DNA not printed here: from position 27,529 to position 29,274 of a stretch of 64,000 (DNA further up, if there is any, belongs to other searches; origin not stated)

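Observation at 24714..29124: Non-pyrrolysine MttB-family methyltransferase and a TRAP importer embedded in the nicotinate island: candidate N-methylnicotinate (trigonelline) demethylation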

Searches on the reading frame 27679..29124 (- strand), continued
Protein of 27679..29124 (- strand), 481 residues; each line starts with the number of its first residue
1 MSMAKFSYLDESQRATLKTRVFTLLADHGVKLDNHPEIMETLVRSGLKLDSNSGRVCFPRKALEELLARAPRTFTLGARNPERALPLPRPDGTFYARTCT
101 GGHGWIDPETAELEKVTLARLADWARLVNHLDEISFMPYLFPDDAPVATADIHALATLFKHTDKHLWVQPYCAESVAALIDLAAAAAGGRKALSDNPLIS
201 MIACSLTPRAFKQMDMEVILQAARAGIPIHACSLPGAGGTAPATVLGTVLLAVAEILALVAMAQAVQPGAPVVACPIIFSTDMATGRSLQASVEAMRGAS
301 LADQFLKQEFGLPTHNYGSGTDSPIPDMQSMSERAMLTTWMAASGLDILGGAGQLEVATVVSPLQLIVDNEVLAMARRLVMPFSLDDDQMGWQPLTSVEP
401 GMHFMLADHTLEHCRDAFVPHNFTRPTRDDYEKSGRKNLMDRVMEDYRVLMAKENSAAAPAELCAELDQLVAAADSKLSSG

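Call 36: search_protein_families(library=pfam, proteins=[L021:16135-16530:+, L021:17216-18094:-, L021:18117-19217:-, L021:19241-20716:-, L021:20713-21420:-, L021:18060-18692:+, L012:4262-5272:+, L012:6756-7535:+, L012:2890-3618:+, L012:3624-4118:+])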
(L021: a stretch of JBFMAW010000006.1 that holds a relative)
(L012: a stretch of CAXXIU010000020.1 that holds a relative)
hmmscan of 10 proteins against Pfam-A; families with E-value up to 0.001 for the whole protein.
L021:16135-16530:+ (131 aa): 1 family
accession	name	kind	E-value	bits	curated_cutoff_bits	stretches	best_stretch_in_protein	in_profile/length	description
PF01042.26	Ribonuc_L-PSP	-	1.5e-29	102.9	27.3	1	12-131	5-121/121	Endoribonuclease L-PSP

L021:17216-18094:- (292 aa): 4 families
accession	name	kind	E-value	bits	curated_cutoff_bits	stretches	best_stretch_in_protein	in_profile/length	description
PF03446.21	NAD_binding_2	-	8.2e-33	114.1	21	1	3-157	1-157/161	NAD binding domain of 6-phosphogluconate dehydrogenase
PF14833.11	NAD_binding_11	-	4.8e-22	78.9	30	1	163-285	1-121/122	NAD-binding of NADP-dependent 3-hydroxyisobutyrate dehydrogenase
PF03807.23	F420_oxidored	-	3.4e-05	24.8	21.6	1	3-78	1-79/94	NADP oxidoreductase coenzyme F420-dependent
PF02826.25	2-Hacid_dh_C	-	0.00027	20.8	25.1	1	3-72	38-106/178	D-isomer specific 2-hydroxyacid dehydrogenase, NAD binding domain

L021:18117-19217:- (366 aa): 8 families
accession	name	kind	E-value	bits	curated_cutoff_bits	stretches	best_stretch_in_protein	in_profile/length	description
PF00005.33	ABC_tran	-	5.5e-32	111.7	25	1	21-161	3-136/137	ABC transporter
PF17912.7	OB_MalK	-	3.2e-12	47.6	27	1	235-289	1-53/53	MalK OB fold domain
PF08402.16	TOBE_2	-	1.6e-08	35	21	1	282-357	1-76/76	TOBE domain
PF13304.12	AAA_21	-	2.3e-08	34.9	27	0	117-195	221-301/304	AAA domain, putative AbiEii toxin, Type IV TA system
PF03459.23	TOBE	-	0.00011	22.8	22.3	1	302-356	5-64/64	TOBE domain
PF13191.12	AAA_16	-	0.00014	22.8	32.6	1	15-50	8-45/167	AAA ATPase domain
PF02463.25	SMC_N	-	0.0004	20.3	40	0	29-203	24-210/220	RecF/RecN/SMC N terminal domain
PF20703.3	nSTAND1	-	0.00091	19.4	27.1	0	13-53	17-55/379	Novel STAND NTPase 1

L021:19241-20716:- (491 aa): 1 family
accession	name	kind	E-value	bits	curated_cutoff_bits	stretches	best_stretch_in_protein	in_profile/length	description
PF09861.14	Lar_N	-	1.5e-33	116.2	23.3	1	24-229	1-196/204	Lactate racemase N-terminal domain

L021:20713-21420:- (235 aa): 7 families
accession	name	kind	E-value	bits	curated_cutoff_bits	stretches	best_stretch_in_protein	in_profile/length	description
PF01370.27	Epimerase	-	3.1e-26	92.7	20.9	1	7-159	82-240/240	NAD dependent epimerase/dehydratase family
PF16363.11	GDP_Man_Dehyd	-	9.9e-24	84.8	27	1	7-220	93-331/332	GDP-mannose 4,6 dehydratase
PF04321.23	RmlD_sub_bind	-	5.8e-10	39.1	27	1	5-151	67-202/287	RmlD substrate binding domain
PF07993.18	NAD_binding_4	-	4.1e-06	26.6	20.1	1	13-121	109-236/258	Male sterility protein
PF01073.25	3Beta_HSD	-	0.00086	18.9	22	0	14-144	90-227/280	3-beta hydroxysteroid dehydrogenase/isomerase family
PF13460.12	NAD_binding_10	-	0.00098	19.5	27.2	0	20-104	78-155/184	NAD(P)H-binding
PF02719.21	Polysacc_synt_2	-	0.00098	18.8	20.2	0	5-96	93-173/293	Polysaccharide biosynthesis protein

L021:18060-18692:+ (210 aa): 0 families

L012:4262-5272:+ (336 aa): 7 families
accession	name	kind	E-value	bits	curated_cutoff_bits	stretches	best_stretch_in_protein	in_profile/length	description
PF16363.11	GDP_Man_Dehyd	-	3e-85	287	27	1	4-305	1-331/332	GDP-mannose 4,6 dehydratase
PF01370.27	Epimerase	-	3.6e-69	233.3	20.9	1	4-242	2-240/240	NAD dependent epimerase/dehydratase family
PF01073.25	3Beta_HSD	-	1.5e-18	67.3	22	1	4-221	1-220/280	3-beta hydroxysteroid dehydrogenase/isomerase family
PF02719.21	Polysacc_synt_2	-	1.7e-17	64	20.2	1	3-241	1-228/293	Polysaccharide biosynthesis protein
PF04321.23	RmlD_sub_bind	-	5.3e-16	59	27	1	1-209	1-178/287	RmlD substrate binding domain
PF07993.18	NAD_binding_4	-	9.3e-13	48.4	20.1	1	5-179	1-206/258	Male sterility protein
PF13460.12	NAD_binding_10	-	9.1e-08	32.6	27.2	1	37-163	25-133/184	NAD(P)H-binding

L012:6756-7535:+ (259 aa): 1 family
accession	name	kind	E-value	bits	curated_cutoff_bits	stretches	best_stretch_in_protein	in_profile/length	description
PF02698.23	DUF218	-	4.5e-30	104.7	27.6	1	89-249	2-133/133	DUF218 domain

L012:2890-3618:+ (242 aa): 2 families
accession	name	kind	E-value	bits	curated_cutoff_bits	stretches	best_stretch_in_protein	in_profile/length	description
PF00483.29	NTP_transferase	-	8.3e-56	189.7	21.2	1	2-235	1-243/245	Nucleotidyl transferase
PF12804.13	NTP_transf_3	-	1.6e-09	38.6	27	1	3-123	1-111/160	MobA-like NTP transferase domain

L012:3624-4118:+ (164 aa): 3 families
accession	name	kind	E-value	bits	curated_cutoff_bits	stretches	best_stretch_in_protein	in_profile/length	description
PF00908.23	dTDP_sugar_isom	-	6.9e-13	49.1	27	1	15-158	4-153/168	dTDP-4-dehydrorhamnose 3,5-epimerase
PF14667.12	Polysacc_synt_C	-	1e-11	45.4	28.7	1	28-146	3-111/111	Polysaccharide biosynthesis C-terminal domain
PF05523.17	FdtA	-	0.00048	20.4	23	1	20-142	5-118/131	WxcM-like, C-terminal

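Call 38: search_solved_structures(query=L012:17379-19733:+, max_evalue=1e-40)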
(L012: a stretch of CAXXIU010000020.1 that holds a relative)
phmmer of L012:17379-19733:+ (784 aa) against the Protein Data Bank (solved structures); distinct sequences matched with E-value up to 1e-40: 7.
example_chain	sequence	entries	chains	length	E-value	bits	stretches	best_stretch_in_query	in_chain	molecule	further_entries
1rm6_A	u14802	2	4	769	2.8e-71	243.8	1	17-781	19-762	4-hydroxybenzoyl-CoA reductase alpha subunit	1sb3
5g5g_C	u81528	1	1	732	1.4e-49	172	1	21-781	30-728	PUTATIVE XANTHINE DEHYDROGENASE YAGS FAD-BINDING SUBUNIT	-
5g5h_C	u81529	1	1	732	3.1e-49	170.8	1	169-781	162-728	Aldehyde oxidoreductase molybdenum-binding subunit PaoC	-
3hrd_B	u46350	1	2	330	1.9e-43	151.7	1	457-780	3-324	Nicotinate dehydrogenase medium molybdopterin subunit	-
1t3q_B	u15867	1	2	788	5e-43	150.3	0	197-781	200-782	quinoline 2-oxidoreductase large subunit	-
8uem_A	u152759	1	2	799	1.3e-42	149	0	22-781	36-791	Carbon monoxide dehydrogenase (Large chain), CoxL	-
5y6q_C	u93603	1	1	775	3.3e-42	147.6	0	196-778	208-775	Aldehyde oxidase large subunit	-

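Call 46: predict_structure(alignment_id=A1)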
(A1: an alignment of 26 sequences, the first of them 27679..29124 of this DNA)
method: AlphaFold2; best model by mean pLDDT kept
length: 481 residues; sequences in the alignment: 26
mean_pLDDT: 85.2   pTM: 0.87
mean pLDDT of the five models: 85.2, 85.0, 84.1, 82.2, 80.1
residues with pLDDT >= 90: 239; 70-90: 172; 50-70: 59; < 50: 11
segments of 3 or more residues with pLDDT < 50: 1-4, 351-353, 355-358
pLDDT, mean of each block of 10 residues (from residue 1): 60 96 97 94 96 94 98 93 83 61 84 90 93 83 93 97 92 95 97 95 87 95 96 74 83 97 98 88 67 84 91 79 63 74 65 48 84 79 83 88 81 68 75 80 92 95 98 90 50
secondary structure, 60 per line:
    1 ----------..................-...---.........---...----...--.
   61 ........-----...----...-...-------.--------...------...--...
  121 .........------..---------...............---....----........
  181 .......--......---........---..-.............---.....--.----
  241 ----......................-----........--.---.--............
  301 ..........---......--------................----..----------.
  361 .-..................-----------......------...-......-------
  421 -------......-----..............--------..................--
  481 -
elements in order: H11-28 E30-32 H36-44 E48-50 E55-57 H60-68 E74-76 E85-87 E104-106 E113-115 H118-129 H147-161 E165-168 H173-187 H190-195 E199-206 H213-225 E229-233 H245-266 E272-279 H289-310 E314-319 H328-343 H363-380 H392-397 H408-413 H428-433 H439-452 H461-478

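Call 48: search_protein_representatives(protein=window:27679-29124:-)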
Query: 481 residues. Proteins with E-value up to 0.001 (for the whole library): 3968; up to 1e-10: 2301; up to 1e-30: 497. The best 150 are listed.
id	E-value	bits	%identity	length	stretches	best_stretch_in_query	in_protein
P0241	1.3e-144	499.0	50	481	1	4-479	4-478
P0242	1.7e-138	478.8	48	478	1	5-478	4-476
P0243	3.9e-129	448.0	47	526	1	5-477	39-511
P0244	8.4e-127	440.3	44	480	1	4-478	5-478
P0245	4.6e-122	424.7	42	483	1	13-478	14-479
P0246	2.7e-114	399.0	44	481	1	23-478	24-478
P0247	8.1e-111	387.6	42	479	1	12-479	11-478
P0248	1.3e-108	380.3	43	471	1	19-458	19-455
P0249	4.2e-106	372.1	38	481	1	7-478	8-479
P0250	1.3e-105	370.4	39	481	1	21-481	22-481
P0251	1.2e-102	360.7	39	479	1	19-478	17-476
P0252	8.8e-101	354.5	38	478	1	4-478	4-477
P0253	1.4e-99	350.5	39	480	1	17-478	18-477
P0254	4.3e-97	342.4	39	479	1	6-478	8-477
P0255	9.1e-91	321.5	34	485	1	4-476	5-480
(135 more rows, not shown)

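Call 49: find_homologous_proteins(query=L001:11468-12094:+, max_evalue=1e-20)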
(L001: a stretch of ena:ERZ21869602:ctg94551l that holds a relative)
Query L001:11468-12094:+ (208 aa): 8000 proteins with E <= 1e-20 among 8000 candidates; the best 120 are listed.
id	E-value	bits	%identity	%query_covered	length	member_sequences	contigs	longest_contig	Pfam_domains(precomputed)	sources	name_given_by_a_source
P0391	1.3e-124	432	100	100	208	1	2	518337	PF02607.23,PF02310.25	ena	-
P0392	3.8e-82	293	67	100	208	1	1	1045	PF02607.23,PF02310.25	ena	-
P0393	3.4e-80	287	66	100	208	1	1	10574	PF02607.23,PF02310.25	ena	-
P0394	4.0e-80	286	67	100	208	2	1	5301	PF02607.23,PF02310.25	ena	-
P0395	7.2e-80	286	66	100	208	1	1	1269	PF02607.23,PF02310.25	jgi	jgi:5-methyltetrahydrofolate--homocysteine methyltransferase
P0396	7.3e-80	286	68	99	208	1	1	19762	PF02607.23,PF02310.25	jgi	jgi:5-methyltetrahydrofolate--homocysteine methyltransferase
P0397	1.2e-79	285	66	100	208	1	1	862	PF02607.23,PF02310.25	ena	-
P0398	2.7e-79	284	64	100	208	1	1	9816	PF02607.23,PF02310.25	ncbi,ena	-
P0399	3.4e-79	283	66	100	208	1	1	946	PF02607.23,PF02310.25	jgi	jgi:5-methyltetrahydrofolate--homocysteine methyltransferase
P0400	4.4e-79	283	65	100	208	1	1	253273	PF02607.23,PF02310.25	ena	-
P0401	6.3e-79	283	65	100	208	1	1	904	PF02607.23,PF02310.25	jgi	jgi:5-methyltetrahydrofolate--homocysteine methyltransferase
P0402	8.1e-79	282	65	100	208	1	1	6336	PF02607.23,PF02310.25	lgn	-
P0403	1.5e-78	281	64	100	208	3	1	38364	PF02607.23,PF02310.25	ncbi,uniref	ncbi:B12-binding domain-containing protein [Desulfococcus sp.]|uniref:cobalamin B12-binding domain-c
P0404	1.5e-78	281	64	100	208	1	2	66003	PF02607.23,PF02310.25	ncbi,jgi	jgi:corrinoid protein of di/trimethylamine methyltransferase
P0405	1.7e-78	281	64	100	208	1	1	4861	PF02607.23,PF02310.25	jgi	jgi:5-methyltetrahydrofolate--homocysteine methyltransferase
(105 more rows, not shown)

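Call 50: fold_search(model_id=the predicted structure, library=pdb)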
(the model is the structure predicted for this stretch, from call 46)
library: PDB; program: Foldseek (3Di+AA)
matches with E <= 10: 942; with E <= 0.001: 14
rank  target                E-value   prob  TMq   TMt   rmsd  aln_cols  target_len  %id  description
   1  9yce_A                8.2e-32  1.00  0.89  0.90   3.0       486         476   25  Active site of MtgB, a glycine betaine methyltransferase from the MttB superfamily (released 2026-03-11)
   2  9yce_B                2.6e-31  1.00  0.89  0.90   2.9       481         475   26  Active site of MtgB, a glycine betaine methyltransferase from the MttB superfamily (released 2026-03-11)
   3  7xcl_A                2.6e-31  1.00  0.90  0.87   3.0       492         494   22  Crystal structure of trimethylamine methyltransferase MttB from Methanosarcina barkeri at 2.5 A resolution (released 2023-01-18)
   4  2qne_A                3.4e-31  1.00  0.89  0.90   2.9       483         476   25  Crystal structure of putative methyltransferase (ZP_00558420.1) from Desulfitobacterium hafniense Y51 at 2.30 A resolu (released 2007-08-14)
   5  2qne_B                1.0e-30  1.00  0.89  0.90   2.9       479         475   26  Crystal structure of putative methyltransferase (ZP_00558420.1) from Desulfitobacterium hafniense Y51 at 2.30 A resolu (released 2007-08-14)
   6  7xcm_A                2.0e-30  1.00  0.90  0.87   3.0       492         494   22  Crystal structure of sulfite MttB structure at 3.2 A resolution (released 2023-01-18)
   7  7xcm_C                1.3e-29  1.00  0.89  0.87   3.1       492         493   22  Crystal structure of sulfite MttB structure at 3.2 A resolution (released 2023-01-18)
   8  7xcl_C                3.4e-29  1.00  0.89  0.87   3.1       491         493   23  Crystal structure of trimethylamine methyltransferase MttB from Methanosarcina barkeri at 2.5 A resolution (released 2023-01-18)
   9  7xcn_A                3.6e-29  1.00  0.89  0.88   3.0       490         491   23  Crystal structure of the MttB-MttC complex at 2.7 A resolution (released 2023-01-18)
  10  4yyc                  1.9e-28  1.00  0.86  0.86   3.1       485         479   21  Crystal structure of trimethylamine methyltransferase from Sinorhizobium meliloti in complex with unknown ligand (released 2015-04-08)
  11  1nth                  5.8e-09  1.00  0.53  0.55  11.7       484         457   10  Crystal structure of the methanosarcina barkeri monomethylamine methyltransferase (MTMB) (released 2003-02-04)
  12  1l2q                  7.1e-09  1.00  0.52  0.54  11.8       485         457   11  Crystal Structure of the Methanosarcina barkeri Monomethylamine Methyltransferase (MtmB) (released 2002-06-05)
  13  1tv2                  8.8e-09  1.00  0.53  0.55  11.8       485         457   11  Crystal structure of the hydroxylamine MtmB complex (released 2004-10-19)
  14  9cbo_A                6.2e-04  1.00  0.34  0.32  15.7       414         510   12  Methionine synthase from Thermus thermophilus HB8, Folate and Cobalamin Domains, Pre-Catalytic Conformation (Pre-Fol-o (released 2025-06-25)
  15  9cbo_E                1.5e-03  1.00  0.35  0.34  15.7       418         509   11  Methionine synthase from Thermus thermophilus HB8, Folate and Cobalamin Domains, Pre-Catalytic Conformation (Pre-Fol-o (released 2025-06-25)
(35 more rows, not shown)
